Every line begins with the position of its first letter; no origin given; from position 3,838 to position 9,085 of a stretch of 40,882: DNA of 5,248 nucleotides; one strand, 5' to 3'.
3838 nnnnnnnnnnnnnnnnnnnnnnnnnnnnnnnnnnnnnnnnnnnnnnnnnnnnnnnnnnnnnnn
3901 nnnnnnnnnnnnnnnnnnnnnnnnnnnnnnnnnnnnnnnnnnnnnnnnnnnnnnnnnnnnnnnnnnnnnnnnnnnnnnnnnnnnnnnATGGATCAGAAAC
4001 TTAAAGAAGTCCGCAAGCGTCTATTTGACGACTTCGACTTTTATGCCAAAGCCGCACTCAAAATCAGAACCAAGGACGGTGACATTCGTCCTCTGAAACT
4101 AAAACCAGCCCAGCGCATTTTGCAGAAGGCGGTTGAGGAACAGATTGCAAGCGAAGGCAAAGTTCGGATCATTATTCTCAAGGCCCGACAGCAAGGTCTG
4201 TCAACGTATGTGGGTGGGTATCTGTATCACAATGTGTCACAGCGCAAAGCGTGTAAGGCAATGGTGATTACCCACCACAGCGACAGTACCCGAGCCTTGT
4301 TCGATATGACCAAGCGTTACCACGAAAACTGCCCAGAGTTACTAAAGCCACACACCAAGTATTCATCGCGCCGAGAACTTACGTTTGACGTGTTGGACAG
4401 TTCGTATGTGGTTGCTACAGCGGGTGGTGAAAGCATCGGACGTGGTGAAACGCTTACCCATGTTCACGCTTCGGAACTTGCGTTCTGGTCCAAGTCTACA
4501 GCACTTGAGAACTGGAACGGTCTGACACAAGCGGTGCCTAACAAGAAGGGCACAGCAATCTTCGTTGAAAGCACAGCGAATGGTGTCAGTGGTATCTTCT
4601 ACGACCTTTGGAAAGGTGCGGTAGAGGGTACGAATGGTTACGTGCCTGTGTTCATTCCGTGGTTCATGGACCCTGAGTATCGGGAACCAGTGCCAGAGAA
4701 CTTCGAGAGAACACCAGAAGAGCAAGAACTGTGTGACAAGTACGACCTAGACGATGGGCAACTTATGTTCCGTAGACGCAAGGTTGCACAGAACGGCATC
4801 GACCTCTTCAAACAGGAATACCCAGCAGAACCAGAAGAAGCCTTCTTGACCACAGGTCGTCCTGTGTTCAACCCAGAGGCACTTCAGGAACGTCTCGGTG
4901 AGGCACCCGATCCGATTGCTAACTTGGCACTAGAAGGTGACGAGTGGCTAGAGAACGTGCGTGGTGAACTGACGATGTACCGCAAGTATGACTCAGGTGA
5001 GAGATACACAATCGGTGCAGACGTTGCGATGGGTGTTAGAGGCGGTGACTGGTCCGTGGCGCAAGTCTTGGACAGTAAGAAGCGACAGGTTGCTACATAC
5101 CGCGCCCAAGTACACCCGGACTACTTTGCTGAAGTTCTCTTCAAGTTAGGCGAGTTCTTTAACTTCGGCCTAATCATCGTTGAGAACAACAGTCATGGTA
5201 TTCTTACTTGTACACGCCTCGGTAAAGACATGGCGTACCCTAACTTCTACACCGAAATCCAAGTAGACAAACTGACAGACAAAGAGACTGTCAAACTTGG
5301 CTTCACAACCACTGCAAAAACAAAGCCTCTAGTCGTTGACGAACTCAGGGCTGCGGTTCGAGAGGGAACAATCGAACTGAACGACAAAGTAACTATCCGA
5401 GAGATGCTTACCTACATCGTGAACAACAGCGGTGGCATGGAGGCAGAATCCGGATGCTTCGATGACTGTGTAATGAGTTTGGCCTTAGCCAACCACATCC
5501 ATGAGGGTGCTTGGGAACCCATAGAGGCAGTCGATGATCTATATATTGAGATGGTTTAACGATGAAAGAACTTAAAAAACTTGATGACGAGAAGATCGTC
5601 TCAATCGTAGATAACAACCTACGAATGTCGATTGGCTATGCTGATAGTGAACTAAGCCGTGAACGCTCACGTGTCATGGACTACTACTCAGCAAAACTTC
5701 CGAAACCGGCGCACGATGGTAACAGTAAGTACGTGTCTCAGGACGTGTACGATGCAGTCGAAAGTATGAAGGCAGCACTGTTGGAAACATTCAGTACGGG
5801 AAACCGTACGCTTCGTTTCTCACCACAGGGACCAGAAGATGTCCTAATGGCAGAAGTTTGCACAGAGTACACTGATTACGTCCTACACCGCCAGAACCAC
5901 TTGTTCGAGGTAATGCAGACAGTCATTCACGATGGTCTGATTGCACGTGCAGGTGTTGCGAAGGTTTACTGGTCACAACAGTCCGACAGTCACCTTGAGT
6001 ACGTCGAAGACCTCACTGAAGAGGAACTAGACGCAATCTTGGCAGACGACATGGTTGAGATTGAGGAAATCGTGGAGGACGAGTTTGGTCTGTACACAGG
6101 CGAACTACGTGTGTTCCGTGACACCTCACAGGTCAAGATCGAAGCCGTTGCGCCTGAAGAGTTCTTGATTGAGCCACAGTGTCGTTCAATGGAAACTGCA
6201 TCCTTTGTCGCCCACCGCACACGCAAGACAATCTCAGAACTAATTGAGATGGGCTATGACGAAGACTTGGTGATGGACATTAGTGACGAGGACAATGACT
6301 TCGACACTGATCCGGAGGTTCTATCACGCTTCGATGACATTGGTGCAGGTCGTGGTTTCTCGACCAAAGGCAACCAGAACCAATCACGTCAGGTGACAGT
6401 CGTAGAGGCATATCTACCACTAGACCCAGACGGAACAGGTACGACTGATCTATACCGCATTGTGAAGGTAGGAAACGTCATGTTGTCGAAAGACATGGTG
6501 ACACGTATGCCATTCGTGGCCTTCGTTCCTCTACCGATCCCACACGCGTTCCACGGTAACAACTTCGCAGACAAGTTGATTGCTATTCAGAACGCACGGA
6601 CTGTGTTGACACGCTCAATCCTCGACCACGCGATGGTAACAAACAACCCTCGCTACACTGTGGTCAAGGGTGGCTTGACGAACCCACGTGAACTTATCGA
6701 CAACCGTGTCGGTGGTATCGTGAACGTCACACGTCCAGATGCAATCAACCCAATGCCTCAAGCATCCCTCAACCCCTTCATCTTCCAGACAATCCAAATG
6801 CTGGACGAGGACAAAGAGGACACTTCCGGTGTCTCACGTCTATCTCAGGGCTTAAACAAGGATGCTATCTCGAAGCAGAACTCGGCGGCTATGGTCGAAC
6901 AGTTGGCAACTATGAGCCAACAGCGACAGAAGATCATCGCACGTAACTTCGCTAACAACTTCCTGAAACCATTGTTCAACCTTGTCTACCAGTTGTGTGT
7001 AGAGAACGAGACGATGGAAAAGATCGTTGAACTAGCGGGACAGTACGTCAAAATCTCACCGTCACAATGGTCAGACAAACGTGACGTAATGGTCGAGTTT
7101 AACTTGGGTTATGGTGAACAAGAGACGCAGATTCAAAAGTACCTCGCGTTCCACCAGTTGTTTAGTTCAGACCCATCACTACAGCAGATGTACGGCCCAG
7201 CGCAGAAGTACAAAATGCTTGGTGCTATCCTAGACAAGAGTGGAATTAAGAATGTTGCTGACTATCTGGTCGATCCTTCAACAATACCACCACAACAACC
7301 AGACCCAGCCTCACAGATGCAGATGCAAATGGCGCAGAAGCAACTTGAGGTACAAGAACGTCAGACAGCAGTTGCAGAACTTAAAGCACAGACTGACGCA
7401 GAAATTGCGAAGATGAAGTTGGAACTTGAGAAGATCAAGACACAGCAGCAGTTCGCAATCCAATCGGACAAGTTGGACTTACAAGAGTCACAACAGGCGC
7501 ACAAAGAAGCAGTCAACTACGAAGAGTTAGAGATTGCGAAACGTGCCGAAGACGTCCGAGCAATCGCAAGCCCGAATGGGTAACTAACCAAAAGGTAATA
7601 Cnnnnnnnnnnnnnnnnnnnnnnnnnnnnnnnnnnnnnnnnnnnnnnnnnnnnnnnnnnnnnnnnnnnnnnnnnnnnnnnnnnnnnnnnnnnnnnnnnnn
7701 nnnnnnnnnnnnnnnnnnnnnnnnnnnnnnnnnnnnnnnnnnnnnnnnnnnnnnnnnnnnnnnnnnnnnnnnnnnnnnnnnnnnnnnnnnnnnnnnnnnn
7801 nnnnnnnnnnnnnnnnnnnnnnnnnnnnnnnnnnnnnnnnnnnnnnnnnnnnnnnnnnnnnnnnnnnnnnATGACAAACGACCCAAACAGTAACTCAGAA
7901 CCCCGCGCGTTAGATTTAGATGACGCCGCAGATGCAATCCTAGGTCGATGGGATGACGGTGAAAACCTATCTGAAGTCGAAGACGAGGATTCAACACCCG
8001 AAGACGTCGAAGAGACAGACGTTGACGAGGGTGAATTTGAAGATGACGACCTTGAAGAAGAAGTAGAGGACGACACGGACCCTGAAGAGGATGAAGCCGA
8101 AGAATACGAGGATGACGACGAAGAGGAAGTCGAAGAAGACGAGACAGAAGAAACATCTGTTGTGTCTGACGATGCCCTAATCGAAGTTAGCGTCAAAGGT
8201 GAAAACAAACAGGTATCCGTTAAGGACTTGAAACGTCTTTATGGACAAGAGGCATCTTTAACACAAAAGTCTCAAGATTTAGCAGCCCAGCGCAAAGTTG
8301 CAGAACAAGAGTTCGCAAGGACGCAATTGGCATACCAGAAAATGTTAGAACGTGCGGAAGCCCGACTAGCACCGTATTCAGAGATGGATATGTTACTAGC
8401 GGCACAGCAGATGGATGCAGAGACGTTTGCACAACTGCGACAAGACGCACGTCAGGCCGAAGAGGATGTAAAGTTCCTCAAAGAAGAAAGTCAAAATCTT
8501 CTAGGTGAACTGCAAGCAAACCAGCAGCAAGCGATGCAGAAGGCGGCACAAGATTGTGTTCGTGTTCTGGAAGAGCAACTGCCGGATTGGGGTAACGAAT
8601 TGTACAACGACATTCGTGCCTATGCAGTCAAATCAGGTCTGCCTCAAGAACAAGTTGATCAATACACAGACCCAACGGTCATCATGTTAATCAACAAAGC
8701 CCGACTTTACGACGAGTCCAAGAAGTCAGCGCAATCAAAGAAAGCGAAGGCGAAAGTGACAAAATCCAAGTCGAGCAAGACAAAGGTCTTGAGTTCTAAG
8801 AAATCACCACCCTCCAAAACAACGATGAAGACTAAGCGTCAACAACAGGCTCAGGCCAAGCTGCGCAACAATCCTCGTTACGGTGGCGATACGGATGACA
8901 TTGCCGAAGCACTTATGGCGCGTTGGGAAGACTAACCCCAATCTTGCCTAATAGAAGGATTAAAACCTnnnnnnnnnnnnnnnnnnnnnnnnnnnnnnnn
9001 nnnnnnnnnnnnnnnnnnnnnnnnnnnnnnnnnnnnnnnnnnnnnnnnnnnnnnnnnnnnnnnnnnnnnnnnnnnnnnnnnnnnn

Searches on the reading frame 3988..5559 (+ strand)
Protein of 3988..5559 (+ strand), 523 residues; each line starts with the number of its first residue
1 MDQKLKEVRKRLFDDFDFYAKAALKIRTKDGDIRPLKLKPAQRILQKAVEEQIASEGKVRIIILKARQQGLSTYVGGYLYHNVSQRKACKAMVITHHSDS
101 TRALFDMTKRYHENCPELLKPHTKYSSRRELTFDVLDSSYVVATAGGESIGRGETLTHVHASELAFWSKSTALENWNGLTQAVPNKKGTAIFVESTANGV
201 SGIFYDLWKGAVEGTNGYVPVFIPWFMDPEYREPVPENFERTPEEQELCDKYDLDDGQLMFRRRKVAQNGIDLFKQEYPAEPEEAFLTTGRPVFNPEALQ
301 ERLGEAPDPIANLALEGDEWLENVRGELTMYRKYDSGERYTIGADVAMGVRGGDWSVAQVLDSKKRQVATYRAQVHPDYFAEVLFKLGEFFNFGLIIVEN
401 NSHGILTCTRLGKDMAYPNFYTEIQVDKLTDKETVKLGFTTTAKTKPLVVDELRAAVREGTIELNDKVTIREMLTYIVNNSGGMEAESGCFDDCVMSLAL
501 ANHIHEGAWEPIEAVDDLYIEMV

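Call 52: search_protein_families(library=phrogs, proteins=[window:3988-5559:+], max_evalue=0.00001)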
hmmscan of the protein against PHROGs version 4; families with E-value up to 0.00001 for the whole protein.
window:3988-5559:+ (523 aa): 5 families
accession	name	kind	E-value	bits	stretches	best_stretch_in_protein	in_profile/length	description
phrog_38407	-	unknown function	2e-30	107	1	328-504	170-347/370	-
phrog_2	-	head and packaging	5.6e-26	92.5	1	36-503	264-590/807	terminase large subunit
phrog_24361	-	head and packaging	6e-25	88.9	1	368-504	1-137/162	terminase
phrog_5989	-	head and packaging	2.9e-11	44.1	1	19-166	124-262/347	terminase large subunit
phrog_26724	-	unknown function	1.3e-07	32.4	1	18-205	15-191/192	-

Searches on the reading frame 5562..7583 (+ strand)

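Call 52: search_protein_families(library=phrogs, proteins=[window:5562-7583:+], max_evalue=0.00001)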
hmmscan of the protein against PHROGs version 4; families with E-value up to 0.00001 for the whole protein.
window:5562-7583:+ (673 aa): 3 families
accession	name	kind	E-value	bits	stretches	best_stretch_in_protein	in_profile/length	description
phrog_1216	-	head and packaging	1.8e-133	447.6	1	2-659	6-679/714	portal protein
phrog_332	-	connector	7.8e-22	78.3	1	48-612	51-547/560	head-tail adaptor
phrog_156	-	head and packaging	4.8e-09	36.2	1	330-663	308-653/681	portal protein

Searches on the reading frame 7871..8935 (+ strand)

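Call 52: search_protein_families(library=phrogs, proteins=[window:7871-8935:+], max_evalue=0.00001)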
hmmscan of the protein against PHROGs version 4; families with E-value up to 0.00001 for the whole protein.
window:7871-8935:+ (354 aa): 2 families
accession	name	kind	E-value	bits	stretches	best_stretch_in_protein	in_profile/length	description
phrog_3927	-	head and packaging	2.8e-27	97.1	1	14-332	20-326/342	head scaffolding protein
phrog_9013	-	head and packaging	2.6e-17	64.2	1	30-321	50-339/365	head scaffolding protein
